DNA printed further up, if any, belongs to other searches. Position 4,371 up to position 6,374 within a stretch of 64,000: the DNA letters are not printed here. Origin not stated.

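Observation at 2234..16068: Divergent double-MttB locus with no corrinoid partner, wired to an AprAB-like flavoprotein/ferredoxin pair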

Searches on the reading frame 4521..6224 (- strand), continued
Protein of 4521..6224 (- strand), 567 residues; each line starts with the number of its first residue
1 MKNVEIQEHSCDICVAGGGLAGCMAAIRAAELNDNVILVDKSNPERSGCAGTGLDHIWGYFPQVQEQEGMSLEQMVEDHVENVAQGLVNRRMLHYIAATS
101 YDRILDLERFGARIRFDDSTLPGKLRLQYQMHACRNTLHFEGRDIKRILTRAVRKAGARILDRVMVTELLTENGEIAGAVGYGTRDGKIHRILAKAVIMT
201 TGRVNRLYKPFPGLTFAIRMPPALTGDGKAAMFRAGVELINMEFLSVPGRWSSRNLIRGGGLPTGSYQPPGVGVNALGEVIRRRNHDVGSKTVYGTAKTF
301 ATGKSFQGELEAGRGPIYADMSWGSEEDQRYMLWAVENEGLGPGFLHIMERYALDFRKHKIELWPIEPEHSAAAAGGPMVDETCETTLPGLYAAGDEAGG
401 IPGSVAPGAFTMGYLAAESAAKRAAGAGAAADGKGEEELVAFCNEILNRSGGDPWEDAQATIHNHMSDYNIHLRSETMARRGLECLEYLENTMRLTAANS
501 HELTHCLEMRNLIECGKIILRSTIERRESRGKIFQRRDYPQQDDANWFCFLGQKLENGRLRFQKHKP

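Call 23: find_related_loci(query=A1, collection=genome_contigs, flank=10000)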
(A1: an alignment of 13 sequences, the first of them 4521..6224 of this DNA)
Query A1 (567 aa) in genome_contigs; peptide patterns used: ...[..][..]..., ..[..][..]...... (x = any residue, [..] = any of these).
51 stretches matched a pattern; 20 encode a relative of the query (tblastn E <= 1e-3); 20 distinct loci.
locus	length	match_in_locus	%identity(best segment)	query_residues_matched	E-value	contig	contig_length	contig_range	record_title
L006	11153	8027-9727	89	1-567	0e+0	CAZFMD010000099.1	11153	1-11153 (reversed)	MAG TPA_asm: uncultured Spirochaetaceae bacterium isolate binchicken_co334_238 genome assembly, contig: NODE_10771_lengt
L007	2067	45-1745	85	1-567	0e+0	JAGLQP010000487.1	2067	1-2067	MAG: Spirochaetales bacterium isolate RS_8_6 ROV157_8.bin.6.fa_487, whole genome shotgun sequence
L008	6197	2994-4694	84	1-567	0e+0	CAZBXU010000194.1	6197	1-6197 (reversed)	MAG TPA_asm: uncultured Spirochaetaceae bacterium isolate SRP214966_co5_300 genome assembly, contig: NODE_14191_length_6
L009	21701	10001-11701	85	1-567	0e+0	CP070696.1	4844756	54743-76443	MAG: Spirochaetaceae bacterium isolate bin59 chromosome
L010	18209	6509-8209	83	1-567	0e+0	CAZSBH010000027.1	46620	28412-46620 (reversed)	MAG TPA_asm: uncultured Spirochaetaceae bacterium isolate SRP214966_co2_439 genome assembly, contig: NODE_811_length_466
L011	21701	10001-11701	74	1-567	0e+0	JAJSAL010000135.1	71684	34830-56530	MAG: Spirochaetes bacterium isolate Dive96_bin4.94 k141_3191236, whole genome shotgun sequence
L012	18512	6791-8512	71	1-567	0e+0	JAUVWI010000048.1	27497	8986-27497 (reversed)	MAG: Spirochaetales bacterium isolate CSMAG_1186 CSMAG_1186_k127_1688956_length_27497_cov_21.0207, whole genome shotgun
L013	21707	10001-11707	71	1-567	0e+0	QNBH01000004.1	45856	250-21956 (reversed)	MAG: Spirochaetes bacterium isolate B32_G16 B32_Guay16_scaffold_00200, whole genome shotgun sequence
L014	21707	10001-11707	69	1-567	0e+0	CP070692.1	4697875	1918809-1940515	MAG: Deltaproteobacteria bacterium isolate bin617 chromosome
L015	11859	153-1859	67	1-567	0e+0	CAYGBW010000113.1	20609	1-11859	MAG TPA_asm: uncultured Thermodesulfobacteriota bacterium isolate ERP108616_co1_403 genome assembly, contig: k119_122885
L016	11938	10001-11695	67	1-567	0e+0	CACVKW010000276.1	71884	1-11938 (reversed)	Olavius sp. associated proteobacterium Delta 1 isolate mag2:49deedb4-927c-43a8-ad40-04e63e16f3c8 genome assembly, contig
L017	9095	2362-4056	66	1-567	0e+0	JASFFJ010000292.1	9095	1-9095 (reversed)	MAG: Desulfobacterales bacterium isolate D0606S02metaG_Bin_280 D0606S02metaG_FD_scaffold_2299_c1, whole genome shotgun s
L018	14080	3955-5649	66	1-567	0e+0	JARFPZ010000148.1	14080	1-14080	MAG: Desulfosarcina sp. isolate MAG_Ve_Sed_11 k141_3286104, whole genome shotgun sequence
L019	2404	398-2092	66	1-567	0e+0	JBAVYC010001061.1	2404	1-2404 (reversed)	MAG: Desulfobacterales bacterium isolate MFD03804_ilm_asm_bin1 k127_66321, whole genome shotgun sequence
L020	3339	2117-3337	90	1-407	0e+0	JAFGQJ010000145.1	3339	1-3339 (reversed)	MAG: Spirochaetales bacterium isolate Zod_Metabat.745 k87_2149841, whole genome shotgun sequence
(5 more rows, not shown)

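Call 28: find_encoding_contigs(protein=P0025, flank=10000, max_places=2)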
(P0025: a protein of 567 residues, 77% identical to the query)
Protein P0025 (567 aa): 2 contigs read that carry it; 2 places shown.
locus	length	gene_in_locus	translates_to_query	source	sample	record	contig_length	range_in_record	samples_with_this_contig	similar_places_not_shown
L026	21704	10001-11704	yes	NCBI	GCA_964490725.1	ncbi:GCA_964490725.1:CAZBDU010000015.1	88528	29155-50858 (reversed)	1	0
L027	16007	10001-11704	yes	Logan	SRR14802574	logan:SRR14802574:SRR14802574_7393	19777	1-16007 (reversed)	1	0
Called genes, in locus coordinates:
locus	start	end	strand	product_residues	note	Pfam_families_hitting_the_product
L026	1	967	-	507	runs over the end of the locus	PF00005:ABC_tran, PF09818:ABC_ATPase (faint), PF13304:AAA_21 (faint), PF00005:ABC_tran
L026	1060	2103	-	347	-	PF13407:Peripla_BP_4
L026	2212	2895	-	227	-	PF00392:GntR, PF13412:HTH_24 (faint), PF07729:FCD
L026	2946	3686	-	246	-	PF00106:adh_short, PF08659:KR, PF13561:adh_short_C2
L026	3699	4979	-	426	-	PF06808:DctM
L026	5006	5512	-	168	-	PF04290:DctQ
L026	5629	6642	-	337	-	PF03480:DctP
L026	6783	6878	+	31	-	-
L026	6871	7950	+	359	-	PF01037:AsnC_trans_reg (weak)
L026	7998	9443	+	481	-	PF06253:MTTB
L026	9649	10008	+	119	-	PF00037:Fer4 (weak), PF12837:Fer4_6 (faint), PF13237:Fer4_10 (faint), PF12838:Fer4_7, PF13187:Fer4_9 (weak), PF13484:Fer4_16 (faint)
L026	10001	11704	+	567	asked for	PF00890:FAD_binding_2, PF01134:GIDA (faint), PF01266:DAO, PF07992:Pyr_redox_2 (faint), PF12831:FAD_oxidored, PF02910:Succ_DH_flav_C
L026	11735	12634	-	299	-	PF09084:NMT1, PF13379:NMT1_2 (faint)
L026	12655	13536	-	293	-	PF00528:BPD_transp_1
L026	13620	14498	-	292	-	PF00497:SBP_bac_3, PF10613:Lig_chan-Glu_bd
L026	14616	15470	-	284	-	PF00528:BPD_transp_1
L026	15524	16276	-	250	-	PF02463:SMC_N (faint), PF13191:AAA_16 (weak), PF00005:ABC_tran, PF09818:ABC_ATPase (faint), PF13401:AAA_22 (weak), PF13304:AAA_21 (weak)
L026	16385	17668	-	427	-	PF01546:Peptidase_M20, PF07687:M20_dimer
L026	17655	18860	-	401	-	PF00155:Aminotran_1_2, PF00266:Aminotran_5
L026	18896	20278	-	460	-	PF05369:MtmB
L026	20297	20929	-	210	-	PF02607:B12-binding_2, PF02310:B12-binding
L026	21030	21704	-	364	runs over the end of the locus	PF00155:Aminotran_1_2, PF00266:Aminotran_5 (faint), PF01053:Cys_Met_Meta_PP (weak)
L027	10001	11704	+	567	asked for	PF00890:FAD_binding_2, PF01134:GIDA (faint), PF01266:DAO, PF07992:Pyr_redox_2 (faint), PF12831:FAD_oxidored, PF02910:Succ_DH_flav_C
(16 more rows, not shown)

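Call 29: find_encoding_contigs(protein=P0028, flank=10000, max_places=2)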
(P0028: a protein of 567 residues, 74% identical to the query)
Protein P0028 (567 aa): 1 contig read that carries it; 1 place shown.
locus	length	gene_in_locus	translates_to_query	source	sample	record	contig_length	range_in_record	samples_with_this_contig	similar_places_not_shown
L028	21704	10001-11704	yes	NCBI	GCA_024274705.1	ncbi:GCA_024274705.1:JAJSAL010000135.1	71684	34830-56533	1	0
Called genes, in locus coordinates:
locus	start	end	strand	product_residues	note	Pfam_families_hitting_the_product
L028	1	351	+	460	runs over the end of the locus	PF05369:MtmB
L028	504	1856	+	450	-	PF06253:MTTB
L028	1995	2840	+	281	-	PF00528:BPD_transp_1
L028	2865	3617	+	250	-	PF02463:SMC_N (faint), PF13191:AAA_16 (faint), PF00005:ABC_tran, PF09818:ABC_ATPase (faint), PF13175:AAA_15 (faint), PF13401:AAA_22 (weak), PF13304:AAA_21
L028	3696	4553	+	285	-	PF00497:SBP_bac_3, PF10613:Lig_chan-Glu_bd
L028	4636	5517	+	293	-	PF00528:BPD_transp_1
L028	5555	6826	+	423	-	PF07690:MFS_1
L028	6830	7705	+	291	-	PF09084:NMT1, PF13379:NMT1_2, PF12974:Phosphonate-bd (weak)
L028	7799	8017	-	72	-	-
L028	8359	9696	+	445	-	PF00155:Aminotran_1_2, PF00266:Aminotran_5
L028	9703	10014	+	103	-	PF00037:Fer4 (weak), PF12837:Fer4_6 (faint), PF13237:Fer4_10 (faint), PF12838:Fer4_7 (weak), PF13187:Fer4_9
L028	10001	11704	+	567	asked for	PF00890:FAD_binding_2, PF01266:DAO (weak), PF07992:Pyr_redox_2 (faint), PF02910:Succ_DH_flav_C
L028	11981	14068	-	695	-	PF04879:Molybdop_Fe4S4, PF00384:Molybdopterin, PF01568:Molydop_binding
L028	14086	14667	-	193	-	-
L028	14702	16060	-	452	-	PF06253:MTTB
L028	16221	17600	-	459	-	PF05369:MtmB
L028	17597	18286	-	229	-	PF02607:B12-binding_2, PF02310:B12-binding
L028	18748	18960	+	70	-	-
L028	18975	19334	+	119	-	PF00106:adh_short, PF08659:KR, PF13561:adh_short_C2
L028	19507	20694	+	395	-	PF01546:Peptidase_M20, PF07687:M20_dimer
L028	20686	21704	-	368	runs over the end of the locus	PF02195:ParB_N, PF01037:AsnC_trans_reg (weak)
